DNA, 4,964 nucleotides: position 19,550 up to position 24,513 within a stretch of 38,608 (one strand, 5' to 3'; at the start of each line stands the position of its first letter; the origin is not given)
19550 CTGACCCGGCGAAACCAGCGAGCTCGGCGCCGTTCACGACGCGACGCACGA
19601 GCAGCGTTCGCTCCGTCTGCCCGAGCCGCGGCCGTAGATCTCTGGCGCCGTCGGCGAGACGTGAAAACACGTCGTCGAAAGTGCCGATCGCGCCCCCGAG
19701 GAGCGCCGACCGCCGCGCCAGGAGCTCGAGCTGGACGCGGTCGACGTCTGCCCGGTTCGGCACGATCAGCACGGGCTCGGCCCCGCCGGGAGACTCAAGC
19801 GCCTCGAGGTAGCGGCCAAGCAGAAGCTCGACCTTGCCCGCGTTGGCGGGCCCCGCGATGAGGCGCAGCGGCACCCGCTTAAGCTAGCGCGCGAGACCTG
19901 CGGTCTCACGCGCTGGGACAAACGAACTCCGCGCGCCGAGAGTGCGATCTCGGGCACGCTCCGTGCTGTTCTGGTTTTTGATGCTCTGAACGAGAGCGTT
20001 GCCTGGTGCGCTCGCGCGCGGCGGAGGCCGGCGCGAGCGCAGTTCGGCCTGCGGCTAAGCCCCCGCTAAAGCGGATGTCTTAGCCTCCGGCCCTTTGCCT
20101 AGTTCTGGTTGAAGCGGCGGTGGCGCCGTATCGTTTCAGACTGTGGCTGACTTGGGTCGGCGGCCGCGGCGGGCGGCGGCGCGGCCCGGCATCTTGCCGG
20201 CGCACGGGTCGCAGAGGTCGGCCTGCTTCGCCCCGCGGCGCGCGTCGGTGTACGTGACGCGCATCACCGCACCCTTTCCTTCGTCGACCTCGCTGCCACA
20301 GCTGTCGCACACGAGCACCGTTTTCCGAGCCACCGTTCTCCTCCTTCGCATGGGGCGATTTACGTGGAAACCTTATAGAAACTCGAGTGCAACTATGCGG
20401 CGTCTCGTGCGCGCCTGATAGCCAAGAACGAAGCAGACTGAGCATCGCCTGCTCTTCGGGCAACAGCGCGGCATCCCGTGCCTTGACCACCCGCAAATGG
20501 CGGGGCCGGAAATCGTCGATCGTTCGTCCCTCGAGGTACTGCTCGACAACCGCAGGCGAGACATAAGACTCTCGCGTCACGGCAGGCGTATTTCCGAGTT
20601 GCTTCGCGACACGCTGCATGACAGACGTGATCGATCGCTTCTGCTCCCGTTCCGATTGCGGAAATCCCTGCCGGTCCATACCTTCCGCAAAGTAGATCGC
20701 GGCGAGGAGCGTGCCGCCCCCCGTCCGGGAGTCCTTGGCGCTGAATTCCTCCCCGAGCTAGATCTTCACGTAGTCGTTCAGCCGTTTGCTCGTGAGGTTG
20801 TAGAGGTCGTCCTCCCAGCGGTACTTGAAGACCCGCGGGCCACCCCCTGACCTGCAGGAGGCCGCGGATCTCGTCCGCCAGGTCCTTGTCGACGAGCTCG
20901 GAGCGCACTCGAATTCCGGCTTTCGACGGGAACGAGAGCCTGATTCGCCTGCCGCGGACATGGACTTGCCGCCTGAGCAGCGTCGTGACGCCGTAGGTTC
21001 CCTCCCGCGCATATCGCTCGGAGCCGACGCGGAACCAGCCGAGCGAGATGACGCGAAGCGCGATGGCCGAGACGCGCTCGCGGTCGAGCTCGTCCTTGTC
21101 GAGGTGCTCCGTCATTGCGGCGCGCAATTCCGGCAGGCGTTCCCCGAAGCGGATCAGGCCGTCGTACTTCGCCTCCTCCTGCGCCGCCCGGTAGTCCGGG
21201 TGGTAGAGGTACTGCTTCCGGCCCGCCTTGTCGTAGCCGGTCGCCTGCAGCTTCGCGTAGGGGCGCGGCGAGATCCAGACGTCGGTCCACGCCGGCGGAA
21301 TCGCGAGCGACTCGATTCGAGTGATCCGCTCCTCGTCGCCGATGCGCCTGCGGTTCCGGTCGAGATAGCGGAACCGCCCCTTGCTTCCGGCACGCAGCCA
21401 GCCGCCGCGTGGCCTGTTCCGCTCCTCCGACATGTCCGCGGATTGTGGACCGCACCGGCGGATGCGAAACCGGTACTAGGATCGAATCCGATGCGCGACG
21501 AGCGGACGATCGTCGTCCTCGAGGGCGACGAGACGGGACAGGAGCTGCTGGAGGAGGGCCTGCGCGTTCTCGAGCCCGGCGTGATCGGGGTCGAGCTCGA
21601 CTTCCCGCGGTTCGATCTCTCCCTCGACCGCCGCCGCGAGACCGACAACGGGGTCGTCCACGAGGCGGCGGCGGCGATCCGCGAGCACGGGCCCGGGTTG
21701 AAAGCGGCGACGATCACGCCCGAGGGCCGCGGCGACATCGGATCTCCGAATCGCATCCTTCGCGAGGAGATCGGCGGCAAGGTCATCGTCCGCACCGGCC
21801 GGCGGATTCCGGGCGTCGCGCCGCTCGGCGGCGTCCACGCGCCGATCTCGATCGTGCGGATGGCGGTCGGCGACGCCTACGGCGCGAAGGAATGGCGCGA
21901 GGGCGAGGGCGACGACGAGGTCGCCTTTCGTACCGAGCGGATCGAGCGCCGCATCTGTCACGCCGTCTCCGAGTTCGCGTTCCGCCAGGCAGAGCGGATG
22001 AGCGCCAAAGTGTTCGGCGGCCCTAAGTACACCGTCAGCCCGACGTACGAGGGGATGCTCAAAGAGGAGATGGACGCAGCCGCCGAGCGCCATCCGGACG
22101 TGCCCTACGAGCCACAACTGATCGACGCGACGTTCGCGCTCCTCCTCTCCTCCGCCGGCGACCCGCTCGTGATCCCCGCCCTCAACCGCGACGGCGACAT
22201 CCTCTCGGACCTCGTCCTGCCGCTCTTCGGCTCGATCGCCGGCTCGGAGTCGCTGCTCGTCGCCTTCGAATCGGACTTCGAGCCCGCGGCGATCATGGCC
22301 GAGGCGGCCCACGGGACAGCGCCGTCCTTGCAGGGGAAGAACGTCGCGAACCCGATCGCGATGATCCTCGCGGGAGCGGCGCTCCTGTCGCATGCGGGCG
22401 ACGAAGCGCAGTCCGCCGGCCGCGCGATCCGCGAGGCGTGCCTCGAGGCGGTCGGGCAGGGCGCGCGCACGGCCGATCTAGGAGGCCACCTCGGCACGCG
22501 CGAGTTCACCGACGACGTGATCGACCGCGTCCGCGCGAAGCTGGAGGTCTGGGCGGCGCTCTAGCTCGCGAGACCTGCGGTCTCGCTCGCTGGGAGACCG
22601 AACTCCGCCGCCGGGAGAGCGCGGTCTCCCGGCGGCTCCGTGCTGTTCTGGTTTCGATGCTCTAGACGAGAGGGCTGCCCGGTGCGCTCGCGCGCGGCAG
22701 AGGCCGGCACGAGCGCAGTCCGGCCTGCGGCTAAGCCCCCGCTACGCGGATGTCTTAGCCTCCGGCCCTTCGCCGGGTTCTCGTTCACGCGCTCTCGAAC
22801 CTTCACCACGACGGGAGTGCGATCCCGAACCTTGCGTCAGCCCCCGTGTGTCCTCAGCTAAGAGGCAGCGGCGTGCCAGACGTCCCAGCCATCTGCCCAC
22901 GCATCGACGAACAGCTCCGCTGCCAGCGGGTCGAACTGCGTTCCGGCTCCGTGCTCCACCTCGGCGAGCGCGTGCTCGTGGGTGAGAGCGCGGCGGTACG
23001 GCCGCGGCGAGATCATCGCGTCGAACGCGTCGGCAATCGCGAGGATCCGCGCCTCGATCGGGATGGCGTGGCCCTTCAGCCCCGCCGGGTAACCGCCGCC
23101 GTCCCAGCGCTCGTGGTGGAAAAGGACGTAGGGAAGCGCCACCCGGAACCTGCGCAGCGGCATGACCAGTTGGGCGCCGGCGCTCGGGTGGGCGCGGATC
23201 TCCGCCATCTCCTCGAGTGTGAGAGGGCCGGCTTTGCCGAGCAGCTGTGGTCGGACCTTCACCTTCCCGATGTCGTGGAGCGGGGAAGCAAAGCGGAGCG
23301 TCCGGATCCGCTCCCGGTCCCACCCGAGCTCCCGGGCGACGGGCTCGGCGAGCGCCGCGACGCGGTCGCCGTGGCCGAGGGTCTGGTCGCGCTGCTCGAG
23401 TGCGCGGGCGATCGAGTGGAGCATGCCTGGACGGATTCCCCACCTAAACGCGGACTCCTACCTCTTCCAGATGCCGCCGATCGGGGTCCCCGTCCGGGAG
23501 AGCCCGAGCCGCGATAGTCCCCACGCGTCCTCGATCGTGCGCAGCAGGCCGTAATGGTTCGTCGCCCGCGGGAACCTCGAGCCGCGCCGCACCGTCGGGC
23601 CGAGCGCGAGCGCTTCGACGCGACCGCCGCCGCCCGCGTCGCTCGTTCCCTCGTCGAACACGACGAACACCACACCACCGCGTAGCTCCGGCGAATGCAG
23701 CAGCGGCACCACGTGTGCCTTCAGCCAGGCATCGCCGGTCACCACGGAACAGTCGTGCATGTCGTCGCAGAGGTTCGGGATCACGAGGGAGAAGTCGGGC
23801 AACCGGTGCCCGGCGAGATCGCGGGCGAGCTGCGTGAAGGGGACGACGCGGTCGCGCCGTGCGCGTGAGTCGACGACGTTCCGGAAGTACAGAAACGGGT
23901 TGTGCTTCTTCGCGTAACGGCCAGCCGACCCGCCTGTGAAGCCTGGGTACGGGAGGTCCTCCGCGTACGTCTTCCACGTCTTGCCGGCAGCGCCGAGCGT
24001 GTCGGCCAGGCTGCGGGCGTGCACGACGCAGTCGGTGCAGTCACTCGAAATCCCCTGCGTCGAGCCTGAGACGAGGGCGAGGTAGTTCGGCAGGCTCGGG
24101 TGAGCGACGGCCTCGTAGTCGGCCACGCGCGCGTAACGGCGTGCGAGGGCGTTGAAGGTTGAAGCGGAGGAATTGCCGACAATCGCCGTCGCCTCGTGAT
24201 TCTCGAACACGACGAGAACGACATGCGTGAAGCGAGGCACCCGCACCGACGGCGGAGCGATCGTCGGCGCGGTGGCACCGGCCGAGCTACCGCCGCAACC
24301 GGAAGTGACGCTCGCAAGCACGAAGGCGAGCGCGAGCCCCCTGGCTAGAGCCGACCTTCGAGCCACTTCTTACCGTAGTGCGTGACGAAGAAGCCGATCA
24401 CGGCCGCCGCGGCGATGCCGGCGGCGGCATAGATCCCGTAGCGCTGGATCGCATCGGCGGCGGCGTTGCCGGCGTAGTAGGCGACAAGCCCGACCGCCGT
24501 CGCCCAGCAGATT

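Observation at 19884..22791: Two ~230-nt direct repeats (~85% identical) bracketing a 2.4-kb segment with a decayed topoisomerase IB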

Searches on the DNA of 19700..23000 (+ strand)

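Call 5: search_rna_families(source=window, start=19700, end=23000, threshold=evalue, max_evalue=10, show_alignments=3)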
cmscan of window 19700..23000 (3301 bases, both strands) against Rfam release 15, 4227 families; matches with E-value up to 10: 5.
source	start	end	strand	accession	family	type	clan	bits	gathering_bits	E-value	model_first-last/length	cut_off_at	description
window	21815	21907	-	RF01720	Pseudomon-Rho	Cis-reg;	-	21.5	45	4.1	1-102/102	no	Pseudomon-Rho RNA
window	19834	19857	-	RF01356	CRISPR-DR28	Gene; CRISPR;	-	19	35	6.5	1-24/24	no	CRISPR RNA direct repeat element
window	20802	20869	-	RF01068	Guanidine-II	Cis-reg; riboswitch;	-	17.3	32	2.6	1-48/48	no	Guanidine-II riboswitch aptamer (mini-ykkC)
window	20059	20195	-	RF01754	radC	Cis-reg;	-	17.2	40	2.8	1-149/149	no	radC RNA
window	19764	19830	-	RF01119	sR32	Gene; snRNA; snoRNA; CD-box;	-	13.3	40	2.9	1-57/57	no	Small nucleolar RNA sR32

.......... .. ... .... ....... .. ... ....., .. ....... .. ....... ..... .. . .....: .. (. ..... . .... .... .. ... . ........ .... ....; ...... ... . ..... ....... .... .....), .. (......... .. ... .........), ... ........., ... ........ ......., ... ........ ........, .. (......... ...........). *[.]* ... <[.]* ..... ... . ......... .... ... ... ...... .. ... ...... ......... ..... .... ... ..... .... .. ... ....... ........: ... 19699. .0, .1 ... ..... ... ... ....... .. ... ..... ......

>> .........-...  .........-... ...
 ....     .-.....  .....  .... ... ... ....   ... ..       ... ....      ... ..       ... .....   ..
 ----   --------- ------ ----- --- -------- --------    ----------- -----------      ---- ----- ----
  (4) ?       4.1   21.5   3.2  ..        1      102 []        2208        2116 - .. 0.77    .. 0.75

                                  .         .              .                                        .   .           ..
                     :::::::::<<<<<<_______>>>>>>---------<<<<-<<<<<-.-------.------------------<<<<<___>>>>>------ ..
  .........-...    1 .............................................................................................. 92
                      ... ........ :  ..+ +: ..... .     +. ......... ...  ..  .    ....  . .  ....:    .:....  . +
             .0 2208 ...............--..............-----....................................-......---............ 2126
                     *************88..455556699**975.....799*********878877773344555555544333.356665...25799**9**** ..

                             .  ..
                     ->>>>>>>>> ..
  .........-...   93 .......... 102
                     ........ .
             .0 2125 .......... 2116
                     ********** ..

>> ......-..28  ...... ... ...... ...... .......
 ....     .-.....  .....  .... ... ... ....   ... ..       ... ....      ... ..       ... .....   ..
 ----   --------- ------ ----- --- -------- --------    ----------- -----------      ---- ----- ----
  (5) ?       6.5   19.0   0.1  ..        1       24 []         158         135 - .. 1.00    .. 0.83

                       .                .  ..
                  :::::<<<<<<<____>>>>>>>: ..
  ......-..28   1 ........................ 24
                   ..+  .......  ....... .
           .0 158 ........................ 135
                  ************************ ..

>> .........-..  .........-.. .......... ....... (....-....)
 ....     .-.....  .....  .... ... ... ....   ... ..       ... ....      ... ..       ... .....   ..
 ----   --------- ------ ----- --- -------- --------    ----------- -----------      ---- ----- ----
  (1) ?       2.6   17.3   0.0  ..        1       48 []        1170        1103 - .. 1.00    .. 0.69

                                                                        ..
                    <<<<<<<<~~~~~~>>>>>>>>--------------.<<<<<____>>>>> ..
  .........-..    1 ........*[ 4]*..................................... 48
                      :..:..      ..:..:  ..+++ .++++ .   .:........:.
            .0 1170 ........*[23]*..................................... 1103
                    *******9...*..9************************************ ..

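Call 20: search_dna_similar(query=window:19884-20116:+, collection=plasmids, mode=distant, max_evalue=0.001)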
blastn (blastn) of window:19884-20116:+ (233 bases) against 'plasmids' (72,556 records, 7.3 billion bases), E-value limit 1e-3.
Records with a match: 6; places in all: 6; records where one place covers at least 80% of the query: 0.
Best place of each record, by identity: 90-95% 6.
By first word of the organism name: Curtobacterium 6.
By predicted mobility (MOB-suite, as given by PLSDB): non-mobilizable 6.
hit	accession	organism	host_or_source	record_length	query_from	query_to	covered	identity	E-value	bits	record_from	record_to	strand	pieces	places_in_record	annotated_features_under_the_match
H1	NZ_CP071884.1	Curtobacterium flaccumfaciens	Vigna radiata,culture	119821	121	160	17%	92.5%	3e-5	56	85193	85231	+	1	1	LysM peptidoglycan-binding domain-containing protein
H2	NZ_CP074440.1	Curtobacterium flaccumfaciens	Vigna radiata,culture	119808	121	160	17%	92.5%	3e-5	56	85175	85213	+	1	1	LysM peptidoglycan-binding domain-containing protein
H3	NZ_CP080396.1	Curtobacterium flaccumfaciens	whole organism,bean blight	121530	121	160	17%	92.5%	3e-5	56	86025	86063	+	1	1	LysM peptidoglycan-binding domain-containing protein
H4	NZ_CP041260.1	Curtobacterium flaccumfaciens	Phaseolus vulgaris,whole genome assembly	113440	121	160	17%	92.5%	3e-5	56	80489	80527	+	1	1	LysM peptidoglycan-binding domain-containing protein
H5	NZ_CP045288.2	Curtobacterium flaccumfaciens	Capsicum sp.,Single cell,Leaf,Dry beans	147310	121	160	17%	92.5%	3e-5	56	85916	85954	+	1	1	LysM peptidoglycan-binding domain-containing protein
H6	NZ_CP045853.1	Curtobacterium flaccumfaciens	Phaseolus vulgaris,cell culture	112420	121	160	17%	92.5%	3e-5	56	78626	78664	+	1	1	LysM peptidoglycan-binding domain-containing protein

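Call 21: search_dna_similar(query=window:19884-20116:+, collection=phages, mode=distant, max_evalue=0.001)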
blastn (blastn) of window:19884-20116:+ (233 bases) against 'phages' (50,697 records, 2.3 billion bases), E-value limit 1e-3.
No match.

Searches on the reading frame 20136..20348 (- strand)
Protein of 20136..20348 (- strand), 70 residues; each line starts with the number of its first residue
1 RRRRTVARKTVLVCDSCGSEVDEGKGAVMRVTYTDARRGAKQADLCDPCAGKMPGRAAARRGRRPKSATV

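Call 16: search_protein_families(library=pfam, proteins=[window:20136-20348:-], max_evalue=0.01)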
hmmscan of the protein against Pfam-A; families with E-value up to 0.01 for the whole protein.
window:20136-20348:- (70 aa): 0 families

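Call 89: search_protein_families(library=pfam, proteins=[window:20136-20348:-], max_evalue=0.0001)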
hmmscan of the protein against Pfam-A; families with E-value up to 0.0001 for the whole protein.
window:20136-20348:- (70 aa): 0 families

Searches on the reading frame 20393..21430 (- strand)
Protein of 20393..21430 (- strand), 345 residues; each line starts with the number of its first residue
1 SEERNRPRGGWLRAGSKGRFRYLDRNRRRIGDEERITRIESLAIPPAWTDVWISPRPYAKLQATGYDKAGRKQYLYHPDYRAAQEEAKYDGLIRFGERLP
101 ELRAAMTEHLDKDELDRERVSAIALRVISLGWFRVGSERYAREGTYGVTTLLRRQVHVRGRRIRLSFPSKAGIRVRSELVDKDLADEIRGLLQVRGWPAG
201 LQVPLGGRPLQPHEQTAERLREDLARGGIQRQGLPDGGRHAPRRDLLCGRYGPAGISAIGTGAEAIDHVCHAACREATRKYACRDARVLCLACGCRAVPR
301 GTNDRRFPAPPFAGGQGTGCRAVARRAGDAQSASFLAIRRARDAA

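Call 16: search_protein_families(library=pfam, proteins=[window:20393-21430:-], max_evalue=0.01)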
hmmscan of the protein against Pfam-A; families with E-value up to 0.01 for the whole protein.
window:20393-21430:- (345 aa): 2 families
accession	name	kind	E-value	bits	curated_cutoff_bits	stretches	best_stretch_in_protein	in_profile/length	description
PF21338.2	Top1B_N_bact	-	1.8e-21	76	27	1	19-67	1-49/49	Bacterial DNA topoisomerase IB, N-terminal domain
PF01028.25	Topoisom_I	-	2.4e-11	43.9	23.7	1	80-179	4-104/228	Eukaryotic DNA topoisomerase I, catalytic core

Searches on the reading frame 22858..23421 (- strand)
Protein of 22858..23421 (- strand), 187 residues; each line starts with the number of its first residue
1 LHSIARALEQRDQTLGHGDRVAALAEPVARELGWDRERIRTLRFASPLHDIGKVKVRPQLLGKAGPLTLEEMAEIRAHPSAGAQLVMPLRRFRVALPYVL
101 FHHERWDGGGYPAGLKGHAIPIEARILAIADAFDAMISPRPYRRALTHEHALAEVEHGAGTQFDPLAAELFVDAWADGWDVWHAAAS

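Call 16: search_protein_families(library=pfam, proteins=[window:22858-23421:-], max_evalue=0.01)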
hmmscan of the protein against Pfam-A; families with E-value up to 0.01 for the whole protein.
window:22858-23421:- (187 aa): 2 families
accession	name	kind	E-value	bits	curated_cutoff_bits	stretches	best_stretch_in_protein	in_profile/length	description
PF13487.12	HD_5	-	9.3e-38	130.1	27.2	1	8-165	7-168/170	HD domain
PF01966.28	HD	-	7.1e-17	62.2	22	1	16-136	3-116/116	HD domain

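Call 18: find_encoding_contigs(protein=window:22858-23421:-, flank=10000, max_places=10)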
Protein window:22858-23421:- (187 aa): no gene with exactly this product is on record in the collection.

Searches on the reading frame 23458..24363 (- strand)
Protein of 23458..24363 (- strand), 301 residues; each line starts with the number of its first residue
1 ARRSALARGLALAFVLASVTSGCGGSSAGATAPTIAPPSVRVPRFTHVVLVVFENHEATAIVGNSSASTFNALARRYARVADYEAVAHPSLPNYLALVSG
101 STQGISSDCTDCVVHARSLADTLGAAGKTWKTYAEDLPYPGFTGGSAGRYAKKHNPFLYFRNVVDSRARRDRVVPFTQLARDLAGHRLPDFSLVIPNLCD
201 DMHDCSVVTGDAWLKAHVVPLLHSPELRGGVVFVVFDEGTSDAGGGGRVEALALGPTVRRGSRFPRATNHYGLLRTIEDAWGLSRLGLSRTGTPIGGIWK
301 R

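Call 16: search_protein_families(library=pfam, proteins=[window:23458-24363:-], max_evalue=0.01)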
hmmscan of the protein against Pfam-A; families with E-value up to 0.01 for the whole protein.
window:23458-24363:- (301 aa): 1 family
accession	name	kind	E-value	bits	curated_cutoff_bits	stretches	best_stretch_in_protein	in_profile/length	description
PF04185.19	Phosphoesterase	-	1.1e-30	107.5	23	1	68-283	108-355/356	Phosphoesterase family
